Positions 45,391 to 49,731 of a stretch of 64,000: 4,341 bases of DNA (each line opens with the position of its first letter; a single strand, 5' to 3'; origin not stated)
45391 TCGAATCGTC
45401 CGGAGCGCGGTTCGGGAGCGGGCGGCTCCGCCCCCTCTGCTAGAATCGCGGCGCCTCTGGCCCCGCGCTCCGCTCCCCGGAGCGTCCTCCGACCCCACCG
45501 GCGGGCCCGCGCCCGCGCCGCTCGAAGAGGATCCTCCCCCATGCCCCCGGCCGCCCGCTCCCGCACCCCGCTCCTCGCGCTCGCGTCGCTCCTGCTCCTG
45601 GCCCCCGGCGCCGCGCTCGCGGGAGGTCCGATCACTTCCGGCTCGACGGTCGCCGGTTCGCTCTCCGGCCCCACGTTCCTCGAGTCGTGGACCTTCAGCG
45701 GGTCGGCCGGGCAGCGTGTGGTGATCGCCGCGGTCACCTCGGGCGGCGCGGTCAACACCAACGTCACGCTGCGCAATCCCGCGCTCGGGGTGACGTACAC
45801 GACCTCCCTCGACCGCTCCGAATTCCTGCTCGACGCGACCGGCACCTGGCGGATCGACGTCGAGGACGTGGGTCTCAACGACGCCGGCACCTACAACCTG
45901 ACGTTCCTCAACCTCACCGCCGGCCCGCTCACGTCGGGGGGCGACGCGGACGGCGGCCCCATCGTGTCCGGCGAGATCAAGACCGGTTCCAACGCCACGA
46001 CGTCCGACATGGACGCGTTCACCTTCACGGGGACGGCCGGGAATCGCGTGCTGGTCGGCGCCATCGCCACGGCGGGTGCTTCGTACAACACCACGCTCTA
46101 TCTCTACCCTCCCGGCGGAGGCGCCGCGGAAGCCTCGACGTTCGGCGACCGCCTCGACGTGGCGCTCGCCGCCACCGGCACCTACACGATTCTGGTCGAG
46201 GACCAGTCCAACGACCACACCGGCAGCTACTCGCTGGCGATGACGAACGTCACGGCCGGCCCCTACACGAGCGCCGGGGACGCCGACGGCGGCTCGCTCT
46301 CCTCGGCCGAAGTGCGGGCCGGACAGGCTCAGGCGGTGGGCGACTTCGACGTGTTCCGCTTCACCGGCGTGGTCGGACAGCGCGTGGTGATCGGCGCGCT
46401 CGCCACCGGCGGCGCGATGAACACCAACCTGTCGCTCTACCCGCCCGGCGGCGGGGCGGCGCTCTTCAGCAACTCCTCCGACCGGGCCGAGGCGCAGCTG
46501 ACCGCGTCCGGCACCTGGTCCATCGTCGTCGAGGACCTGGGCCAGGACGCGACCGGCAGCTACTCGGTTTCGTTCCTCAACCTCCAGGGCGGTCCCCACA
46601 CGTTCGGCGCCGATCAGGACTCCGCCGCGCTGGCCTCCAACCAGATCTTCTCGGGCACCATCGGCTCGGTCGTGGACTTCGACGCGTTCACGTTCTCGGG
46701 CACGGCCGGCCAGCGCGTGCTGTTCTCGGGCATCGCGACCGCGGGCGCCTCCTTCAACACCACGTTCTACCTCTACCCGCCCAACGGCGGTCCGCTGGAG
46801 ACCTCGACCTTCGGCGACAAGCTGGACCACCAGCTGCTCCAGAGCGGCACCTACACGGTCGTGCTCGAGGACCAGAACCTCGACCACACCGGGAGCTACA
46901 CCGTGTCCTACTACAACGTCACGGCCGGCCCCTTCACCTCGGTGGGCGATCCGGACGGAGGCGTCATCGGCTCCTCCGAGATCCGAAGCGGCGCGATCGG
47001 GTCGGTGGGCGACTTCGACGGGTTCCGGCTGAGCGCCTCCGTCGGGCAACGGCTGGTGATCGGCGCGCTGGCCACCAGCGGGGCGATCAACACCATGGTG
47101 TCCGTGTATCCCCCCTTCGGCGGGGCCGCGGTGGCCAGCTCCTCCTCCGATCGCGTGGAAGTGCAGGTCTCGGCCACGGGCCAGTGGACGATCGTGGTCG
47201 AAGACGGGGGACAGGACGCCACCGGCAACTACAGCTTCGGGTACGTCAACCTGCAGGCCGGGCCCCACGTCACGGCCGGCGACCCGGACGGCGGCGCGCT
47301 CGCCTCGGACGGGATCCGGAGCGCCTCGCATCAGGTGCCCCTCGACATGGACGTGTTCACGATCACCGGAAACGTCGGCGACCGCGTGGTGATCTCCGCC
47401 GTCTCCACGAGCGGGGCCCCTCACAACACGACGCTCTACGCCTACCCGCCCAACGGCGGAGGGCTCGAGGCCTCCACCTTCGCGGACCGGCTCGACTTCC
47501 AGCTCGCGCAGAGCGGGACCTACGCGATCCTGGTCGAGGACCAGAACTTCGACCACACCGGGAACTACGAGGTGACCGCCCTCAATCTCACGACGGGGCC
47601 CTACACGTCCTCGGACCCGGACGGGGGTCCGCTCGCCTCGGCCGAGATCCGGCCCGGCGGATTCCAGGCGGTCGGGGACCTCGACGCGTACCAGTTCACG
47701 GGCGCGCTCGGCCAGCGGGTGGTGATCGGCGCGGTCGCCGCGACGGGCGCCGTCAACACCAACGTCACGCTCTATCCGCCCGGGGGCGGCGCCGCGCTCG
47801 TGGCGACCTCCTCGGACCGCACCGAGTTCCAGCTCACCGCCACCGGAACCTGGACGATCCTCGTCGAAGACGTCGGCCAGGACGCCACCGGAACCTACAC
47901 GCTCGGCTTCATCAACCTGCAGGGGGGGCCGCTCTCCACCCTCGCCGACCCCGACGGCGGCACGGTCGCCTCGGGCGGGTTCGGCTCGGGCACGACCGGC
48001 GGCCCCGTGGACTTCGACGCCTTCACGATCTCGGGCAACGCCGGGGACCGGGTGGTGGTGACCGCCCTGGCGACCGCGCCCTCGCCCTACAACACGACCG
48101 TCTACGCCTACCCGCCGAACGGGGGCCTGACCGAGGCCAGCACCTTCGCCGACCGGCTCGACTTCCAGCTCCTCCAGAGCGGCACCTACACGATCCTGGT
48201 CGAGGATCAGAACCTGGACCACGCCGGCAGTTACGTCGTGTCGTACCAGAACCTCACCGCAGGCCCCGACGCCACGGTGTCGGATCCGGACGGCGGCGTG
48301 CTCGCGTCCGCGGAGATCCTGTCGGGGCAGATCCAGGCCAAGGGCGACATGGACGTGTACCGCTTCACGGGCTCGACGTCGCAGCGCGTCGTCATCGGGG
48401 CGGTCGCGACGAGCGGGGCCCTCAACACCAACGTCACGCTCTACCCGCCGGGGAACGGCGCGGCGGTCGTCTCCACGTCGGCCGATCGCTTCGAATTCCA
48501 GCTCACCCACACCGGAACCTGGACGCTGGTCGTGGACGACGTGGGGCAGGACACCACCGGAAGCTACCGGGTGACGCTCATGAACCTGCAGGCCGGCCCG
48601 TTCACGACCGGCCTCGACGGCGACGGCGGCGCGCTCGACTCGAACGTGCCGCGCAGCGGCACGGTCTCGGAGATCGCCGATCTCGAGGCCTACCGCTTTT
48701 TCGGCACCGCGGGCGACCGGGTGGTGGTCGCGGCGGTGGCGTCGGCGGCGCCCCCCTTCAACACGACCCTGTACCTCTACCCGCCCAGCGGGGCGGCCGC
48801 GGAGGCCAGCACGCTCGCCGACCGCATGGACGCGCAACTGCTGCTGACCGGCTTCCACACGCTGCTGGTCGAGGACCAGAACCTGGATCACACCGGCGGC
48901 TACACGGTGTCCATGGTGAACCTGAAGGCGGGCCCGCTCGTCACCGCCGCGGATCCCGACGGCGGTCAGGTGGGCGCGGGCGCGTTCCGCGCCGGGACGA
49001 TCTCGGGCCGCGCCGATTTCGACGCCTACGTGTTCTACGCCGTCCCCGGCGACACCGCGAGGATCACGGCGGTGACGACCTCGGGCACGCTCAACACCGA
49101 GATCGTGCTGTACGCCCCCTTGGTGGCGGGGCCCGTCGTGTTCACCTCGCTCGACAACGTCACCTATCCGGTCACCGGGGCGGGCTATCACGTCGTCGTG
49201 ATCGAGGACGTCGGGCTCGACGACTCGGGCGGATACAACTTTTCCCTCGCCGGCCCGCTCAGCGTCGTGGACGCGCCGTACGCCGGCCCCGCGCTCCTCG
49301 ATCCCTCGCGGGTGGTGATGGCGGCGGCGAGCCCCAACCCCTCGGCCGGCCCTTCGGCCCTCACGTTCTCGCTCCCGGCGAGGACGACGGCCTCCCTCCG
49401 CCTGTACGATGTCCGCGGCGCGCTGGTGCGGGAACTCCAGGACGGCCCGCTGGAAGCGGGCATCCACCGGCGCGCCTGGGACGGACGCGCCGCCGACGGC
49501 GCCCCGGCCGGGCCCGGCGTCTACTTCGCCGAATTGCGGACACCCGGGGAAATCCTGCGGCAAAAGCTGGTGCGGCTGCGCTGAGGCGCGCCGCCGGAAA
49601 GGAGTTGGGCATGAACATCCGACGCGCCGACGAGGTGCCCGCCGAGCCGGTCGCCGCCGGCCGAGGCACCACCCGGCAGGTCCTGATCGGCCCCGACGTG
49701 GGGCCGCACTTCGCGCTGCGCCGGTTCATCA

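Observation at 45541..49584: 1347-aa secreted protein built of 11 alternating A/B-type PPC-like repeats ending in a T9SS-type sorting domain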

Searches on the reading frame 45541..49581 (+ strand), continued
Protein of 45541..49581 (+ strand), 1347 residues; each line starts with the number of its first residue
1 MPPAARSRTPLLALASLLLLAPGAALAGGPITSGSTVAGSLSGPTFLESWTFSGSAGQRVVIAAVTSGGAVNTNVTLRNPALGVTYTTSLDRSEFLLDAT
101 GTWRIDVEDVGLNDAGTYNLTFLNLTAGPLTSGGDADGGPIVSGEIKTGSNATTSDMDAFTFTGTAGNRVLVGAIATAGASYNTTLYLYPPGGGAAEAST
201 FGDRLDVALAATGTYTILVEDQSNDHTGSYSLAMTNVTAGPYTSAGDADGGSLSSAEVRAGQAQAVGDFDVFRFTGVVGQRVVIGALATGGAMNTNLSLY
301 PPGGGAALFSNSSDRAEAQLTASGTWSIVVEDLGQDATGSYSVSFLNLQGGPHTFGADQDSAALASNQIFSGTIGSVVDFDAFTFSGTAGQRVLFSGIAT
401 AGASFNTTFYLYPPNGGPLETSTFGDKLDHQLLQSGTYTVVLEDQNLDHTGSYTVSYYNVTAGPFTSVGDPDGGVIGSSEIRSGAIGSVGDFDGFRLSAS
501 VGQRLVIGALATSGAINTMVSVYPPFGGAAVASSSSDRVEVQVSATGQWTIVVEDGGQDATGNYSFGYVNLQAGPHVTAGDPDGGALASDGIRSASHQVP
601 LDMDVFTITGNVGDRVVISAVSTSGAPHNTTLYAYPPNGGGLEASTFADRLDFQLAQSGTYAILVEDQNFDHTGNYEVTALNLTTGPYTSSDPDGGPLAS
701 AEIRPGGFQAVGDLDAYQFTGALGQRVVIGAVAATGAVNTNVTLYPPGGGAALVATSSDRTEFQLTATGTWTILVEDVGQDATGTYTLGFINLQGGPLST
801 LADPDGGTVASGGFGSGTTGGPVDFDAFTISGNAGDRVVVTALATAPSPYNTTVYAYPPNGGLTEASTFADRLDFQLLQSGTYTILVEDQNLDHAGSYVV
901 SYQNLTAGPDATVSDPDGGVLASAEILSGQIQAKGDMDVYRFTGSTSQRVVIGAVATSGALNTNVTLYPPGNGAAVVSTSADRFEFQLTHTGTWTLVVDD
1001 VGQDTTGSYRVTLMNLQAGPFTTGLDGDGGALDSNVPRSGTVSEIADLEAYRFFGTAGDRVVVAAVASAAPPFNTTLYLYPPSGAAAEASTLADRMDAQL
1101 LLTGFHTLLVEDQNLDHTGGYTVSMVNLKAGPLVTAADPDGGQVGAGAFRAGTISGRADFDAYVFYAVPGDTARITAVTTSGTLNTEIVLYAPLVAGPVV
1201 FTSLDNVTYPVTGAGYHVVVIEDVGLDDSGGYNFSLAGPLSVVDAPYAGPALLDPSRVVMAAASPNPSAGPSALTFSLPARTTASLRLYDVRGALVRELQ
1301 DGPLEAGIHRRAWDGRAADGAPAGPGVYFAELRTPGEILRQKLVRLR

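Call 25: find_encoding_contigs(protein=P0028, flank=10000, max_places=3)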
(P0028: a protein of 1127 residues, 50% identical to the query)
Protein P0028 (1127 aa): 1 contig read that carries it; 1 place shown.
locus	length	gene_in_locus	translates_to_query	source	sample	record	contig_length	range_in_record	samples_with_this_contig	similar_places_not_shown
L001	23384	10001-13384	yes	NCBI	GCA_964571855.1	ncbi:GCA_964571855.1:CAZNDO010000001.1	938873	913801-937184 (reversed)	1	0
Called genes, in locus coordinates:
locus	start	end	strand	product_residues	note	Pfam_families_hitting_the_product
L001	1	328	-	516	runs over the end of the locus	PF03806:ABG_transport, PF03606:DcuC (weak)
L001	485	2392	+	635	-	PF01075:Glyco_transf_9 (weak)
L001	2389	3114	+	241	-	PF13489:Methyltransf_23, PF13847:Methyltransf_31 (faint), PF08241:Methyltransf_11, PF08242:Methyltransf_12, PF13649:Methyltransf_25 (faint)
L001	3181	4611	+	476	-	PF00072:Response_reg, PF00158:Sigma54_activat, PF14532:Sigma54_activ_2, PF01078:Mg_chelatase (faint), PF07728:AAA_5, PF25601:AAA_lid_14, PF02954:HTH_8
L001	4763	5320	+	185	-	PF13646:HEAT_2 (weak)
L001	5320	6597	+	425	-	PF18962:Por_Secre_tail (weak)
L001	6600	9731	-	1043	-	PF08450:SGL (faint), PF07494:Reg_prop (faint), PF07495:Y_Y_Y, PF00512:HisKA, PF02518:HATPase_c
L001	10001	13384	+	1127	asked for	PF02872:5_nucleotid_C (faint), PF04151:PPC (faint), PF18962:Por_Secre_tail (faint), PF08875:DUF1833 (faint), PF07085:DRTGG (faint), PF09326:NADH_dhqG_C (faint), PF13860:FlgD_ig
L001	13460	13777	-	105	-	-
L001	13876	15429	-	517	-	PF01590:GAF, PF13185:GAF_2, PF00158:Sigma54_activat, PF14532:Sigma54_activ_2, PF07728:AAA_5, PF25601:AAA_lid_14, PF02954:HTH_8 (weak)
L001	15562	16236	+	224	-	PF04405:ScdA_N, PF01814:Hemerythrin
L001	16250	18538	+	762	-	PF22085:NorB_cytochrome_c-like, PF00115:COX1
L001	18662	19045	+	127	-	PF05168:HEPN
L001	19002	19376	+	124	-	PF01909:NTP_transf_2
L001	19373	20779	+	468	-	PF00089:Trypsin, PF13365:Trypsin_2, PF00595:PDZ (faint), PF13180:PDZ_2, PF17820:PDZ_6 (faint)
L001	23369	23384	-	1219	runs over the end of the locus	PF13229:Beta_helix (faint), PF02415:Chlam_PMP (faint), PF18998:Flg_new_2, PF13860:FlgD_ig (faint)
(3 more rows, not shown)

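Call 39: find_related_loci(query=window:45541-49581:+, collection=genome_contigs, flank=8000)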
Query window:45541-49581:+ (1347 aa) in genome_contigs; peptide patterns used: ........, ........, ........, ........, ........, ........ (x = any residue, [..] = any of these).
48 stretches matched a pattern; 1 encode a relative of the query (tblastn E <= 1e-3); 1 distinct loci.
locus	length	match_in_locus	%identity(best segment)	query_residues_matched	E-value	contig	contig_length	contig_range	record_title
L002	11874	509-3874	47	6-1347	0e+0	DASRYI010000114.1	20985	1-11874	MAG TPA_asm: Candidatus Krumholzibacteriia bacterium isolate SMAG_U13222 k141_291689, whole genome shotgun sequence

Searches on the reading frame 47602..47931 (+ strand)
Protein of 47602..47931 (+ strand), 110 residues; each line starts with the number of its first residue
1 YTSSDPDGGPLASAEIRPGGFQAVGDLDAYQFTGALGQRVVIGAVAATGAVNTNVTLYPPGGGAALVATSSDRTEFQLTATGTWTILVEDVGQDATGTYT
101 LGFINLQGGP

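Call 41: search_solved_structures(query=A2, max_evalue=10, show_alignments=5)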
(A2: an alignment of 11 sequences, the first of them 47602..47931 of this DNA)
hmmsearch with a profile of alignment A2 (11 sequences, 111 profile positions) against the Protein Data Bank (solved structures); distinct sequences matched with E-value up to 10: 15.
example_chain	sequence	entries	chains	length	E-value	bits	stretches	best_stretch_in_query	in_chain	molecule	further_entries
2kkq_A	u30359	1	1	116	0.0022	21.3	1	68-106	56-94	Myotilin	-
8yhz_L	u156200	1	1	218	0.029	17.7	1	33-101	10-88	Light chain of 1080 Fab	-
6fwx_A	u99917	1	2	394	0.085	16.2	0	74-106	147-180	Titin,Titin,Titin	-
4dy3_A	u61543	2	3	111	0.091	16.1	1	14-102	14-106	Inhibitor of g-type lysozyme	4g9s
4dxz_A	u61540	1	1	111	0.1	15.9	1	14-102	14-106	Inhibitor of g-type lysozyme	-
7jg2_E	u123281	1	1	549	0.38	14.1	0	82-104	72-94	Polymeric immunoglobulin receptor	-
6vjn_L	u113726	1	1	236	0.56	13.6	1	17-59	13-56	D11A.B5 Fab Light chain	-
4hgm_A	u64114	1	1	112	0.59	13.5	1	32-100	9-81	Shark V-NAR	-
5uv6_A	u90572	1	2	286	0.98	12.8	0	88-111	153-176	Opioid-binding protein/cell adhesion molecule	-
3cn7_A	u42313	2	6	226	1.1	12.6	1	11-75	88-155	Carboxylesterase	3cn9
5vi4_A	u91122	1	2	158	1.4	12.3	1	65-96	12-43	Interleukin-33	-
8q5r_A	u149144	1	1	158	1.4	12.3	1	65-96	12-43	Interleukin-33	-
4nob_A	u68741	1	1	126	1.4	12.3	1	81-104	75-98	Polymeric immunoglobulin receptor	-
5t89_X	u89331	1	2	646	1.5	12.2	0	84-103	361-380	Vascular endothelial growth factor receptor 1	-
3gq7_A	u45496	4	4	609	3.2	11.1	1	34-102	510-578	Preneck appendage protein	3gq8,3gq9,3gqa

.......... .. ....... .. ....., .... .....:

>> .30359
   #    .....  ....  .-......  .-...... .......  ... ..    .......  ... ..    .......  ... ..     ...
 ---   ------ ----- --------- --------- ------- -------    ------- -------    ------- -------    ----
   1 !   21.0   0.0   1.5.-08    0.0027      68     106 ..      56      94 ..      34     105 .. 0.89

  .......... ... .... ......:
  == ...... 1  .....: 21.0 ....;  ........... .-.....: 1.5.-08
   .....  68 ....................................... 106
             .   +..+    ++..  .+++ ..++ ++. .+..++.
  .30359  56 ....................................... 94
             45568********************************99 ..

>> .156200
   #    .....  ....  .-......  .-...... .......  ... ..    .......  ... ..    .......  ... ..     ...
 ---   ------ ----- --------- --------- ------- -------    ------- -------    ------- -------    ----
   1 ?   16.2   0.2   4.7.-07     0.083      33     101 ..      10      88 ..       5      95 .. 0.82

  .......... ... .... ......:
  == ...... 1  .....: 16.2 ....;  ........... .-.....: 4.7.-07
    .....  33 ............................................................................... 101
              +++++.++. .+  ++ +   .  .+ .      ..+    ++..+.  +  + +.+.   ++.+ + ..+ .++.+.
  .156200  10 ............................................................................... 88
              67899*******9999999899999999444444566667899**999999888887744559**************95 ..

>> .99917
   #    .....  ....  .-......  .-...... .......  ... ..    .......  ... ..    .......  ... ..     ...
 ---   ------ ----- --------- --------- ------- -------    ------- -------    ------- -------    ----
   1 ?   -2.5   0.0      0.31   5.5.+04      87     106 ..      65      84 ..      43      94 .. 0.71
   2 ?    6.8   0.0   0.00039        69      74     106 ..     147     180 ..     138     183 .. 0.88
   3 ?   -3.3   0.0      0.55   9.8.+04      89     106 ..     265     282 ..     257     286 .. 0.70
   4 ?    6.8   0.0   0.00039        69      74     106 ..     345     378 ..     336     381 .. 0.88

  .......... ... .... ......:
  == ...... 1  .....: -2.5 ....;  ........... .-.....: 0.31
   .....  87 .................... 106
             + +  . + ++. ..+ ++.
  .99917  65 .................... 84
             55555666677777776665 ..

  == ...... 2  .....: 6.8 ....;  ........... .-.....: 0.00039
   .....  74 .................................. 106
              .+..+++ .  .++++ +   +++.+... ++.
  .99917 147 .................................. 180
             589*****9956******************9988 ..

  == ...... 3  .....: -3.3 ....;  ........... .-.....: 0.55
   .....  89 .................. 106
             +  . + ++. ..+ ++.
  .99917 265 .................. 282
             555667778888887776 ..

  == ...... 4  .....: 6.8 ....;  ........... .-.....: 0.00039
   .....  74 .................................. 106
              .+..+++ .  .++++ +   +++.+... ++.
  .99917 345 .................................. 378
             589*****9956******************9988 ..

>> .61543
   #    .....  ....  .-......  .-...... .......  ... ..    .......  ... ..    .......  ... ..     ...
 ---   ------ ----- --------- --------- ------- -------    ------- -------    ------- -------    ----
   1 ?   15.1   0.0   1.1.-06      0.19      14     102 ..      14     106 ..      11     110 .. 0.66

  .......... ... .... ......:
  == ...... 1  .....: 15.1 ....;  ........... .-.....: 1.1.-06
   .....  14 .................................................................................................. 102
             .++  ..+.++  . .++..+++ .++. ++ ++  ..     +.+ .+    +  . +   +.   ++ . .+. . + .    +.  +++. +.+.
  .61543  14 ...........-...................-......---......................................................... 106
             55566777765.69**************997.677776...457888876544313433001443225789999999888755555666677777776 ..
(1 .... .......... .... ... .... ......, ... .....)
